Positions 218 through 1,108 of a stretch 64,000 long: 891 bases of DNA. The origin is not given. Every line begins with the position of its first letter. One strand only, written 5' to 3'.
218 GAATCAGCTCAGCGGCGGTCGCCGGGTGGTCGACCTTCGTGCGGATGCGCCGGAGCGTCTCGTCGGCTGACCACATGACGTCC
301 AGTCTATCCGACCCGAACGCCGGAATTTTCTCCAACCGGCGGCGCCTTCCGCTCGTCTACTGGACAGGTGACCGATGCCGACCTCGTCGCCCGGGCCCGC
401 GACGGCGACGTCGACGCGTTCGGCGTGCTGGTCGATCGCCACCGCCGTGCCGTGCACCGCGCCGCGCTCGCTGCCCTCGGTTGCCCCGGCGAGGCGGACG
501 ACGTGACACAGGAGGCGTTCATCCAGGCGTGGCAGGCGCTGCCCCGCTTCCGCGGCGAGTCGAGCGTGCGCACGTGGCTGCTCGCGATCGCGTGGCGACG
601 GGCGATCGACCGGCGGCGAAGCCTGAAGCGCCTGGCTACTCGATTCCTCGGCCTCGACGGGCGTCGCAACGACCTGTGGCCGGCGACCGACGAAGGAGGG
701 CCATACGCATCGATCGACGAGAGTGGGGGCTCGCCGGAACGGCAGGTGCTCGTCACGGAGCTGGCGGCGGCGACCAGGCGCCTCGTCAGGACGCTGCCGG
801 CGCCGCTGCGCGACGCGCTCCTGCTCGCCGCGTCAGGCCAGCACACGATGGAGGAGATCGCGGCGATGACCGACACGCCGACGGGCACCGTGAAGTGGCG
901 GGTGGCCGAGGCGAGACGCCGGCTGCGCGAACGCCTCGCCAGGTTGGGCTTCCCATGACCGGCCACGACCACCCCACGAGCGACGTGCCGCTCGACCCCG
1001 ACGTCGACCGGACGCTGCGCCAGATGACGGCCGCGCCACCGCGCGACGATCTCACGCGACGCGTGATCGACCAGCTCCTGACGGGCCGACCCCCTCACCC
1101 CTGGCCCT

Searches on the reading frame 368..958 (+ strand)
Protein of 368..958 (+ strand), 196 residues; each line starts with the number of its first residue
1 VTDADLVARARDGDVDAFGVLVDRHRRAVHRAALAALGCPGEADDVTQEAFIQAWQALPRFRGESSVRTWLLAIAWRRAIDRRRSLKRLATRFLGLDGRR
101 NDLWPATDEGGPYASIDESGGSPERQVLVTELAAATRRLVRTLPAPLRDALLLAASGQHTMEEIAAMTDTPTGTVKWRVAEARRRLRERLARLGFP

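Call 67: find_encoding_contigs(protein=window:368-958:+, flank=10000, max_places=3)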
Protein window:368-958:+ (196 aa): 23 contigs read that carry it; 3 places shown.
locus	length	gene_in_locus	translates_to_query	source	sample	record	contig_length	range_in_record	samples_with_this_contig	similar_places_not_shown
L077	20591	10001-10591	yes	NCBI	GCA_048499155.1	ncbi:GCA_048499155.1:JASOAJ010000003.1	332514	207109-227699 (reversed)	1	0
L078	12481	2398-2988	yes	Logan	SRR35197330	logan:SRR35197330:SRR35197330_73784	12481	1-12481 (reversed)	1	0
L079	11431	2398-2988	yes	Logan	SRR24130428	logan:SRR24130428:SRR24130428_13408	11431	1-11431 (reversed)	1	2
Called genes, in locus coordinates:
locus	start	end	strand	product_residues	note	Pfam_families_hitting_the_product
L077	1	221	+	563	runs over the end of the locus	PF05960:DUF885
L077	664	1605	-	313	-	PF03544:TonB_C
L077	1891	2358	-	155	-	-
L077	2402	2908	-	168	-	-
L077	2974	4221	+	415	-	PF01266:DAO (faint), PF01494:FAD_binding_3, PF05834:Lycopene_cycl (faint), PF07992:Pyr_redox_2 (faint)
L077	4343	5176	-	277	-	PF00092:VWA, PF13519:VWA_2, PF13768:VWA_3 (faint)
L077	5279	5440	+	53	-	PF02416:TatA_B_E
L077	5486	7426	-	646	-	PF00009:GTP_EFTU, PF01926:MMR_HSR1 (weak), PF03144:GTP_EFTU_D2, PF25461:Beta-barrel_SelB, PF09106:WHD_2nd_SelB, PF09107:WHD_3rd_SelB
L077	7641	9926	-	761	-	PF08206:OB_RNB, PF17876:CSD2 (weak), PF25049:OB_HELZ2 (faint), PF17876:CSD2, PF00773:RNB, PF00575:S1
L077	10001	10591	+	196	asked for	PF04545:Sigma70_r4 (faint), PF04542:Sigma70_r2, PF08281:Sigma70_r4_2 (weak)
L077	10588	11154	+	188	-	-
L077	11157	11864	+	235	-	-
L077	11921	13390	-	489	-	PF00248:Aldo_ket_red, PF01042:Ribonuc_L-PSP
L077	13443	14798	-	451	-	PF13660:DUF4147, PF05161:MOFRL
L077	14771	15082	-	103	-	-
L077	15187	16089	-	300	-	PF18075:FtsX_ECD, PF02687:FtsX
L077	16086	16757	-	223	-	PF00005:ABC_tran, PF13304:AAA_21 (weak)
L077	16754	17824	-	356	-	-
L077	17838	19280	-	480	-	PF02934:GatB_N, PF02637:GatB_Yqey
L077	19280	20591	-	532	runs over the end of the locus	PF01293:PEPCK_ATP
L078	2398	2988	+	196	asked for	PF04545:Sigma70_r4 (faint), PF04542:Sigma70_r2, PF08281:Sigma70_r4_2 (weak)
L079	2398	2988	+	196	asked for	PF04545:Sigma70_r4 (faint), PF04542:Sigma70_r2, PF08281:Sigma70_r4_2 (weak)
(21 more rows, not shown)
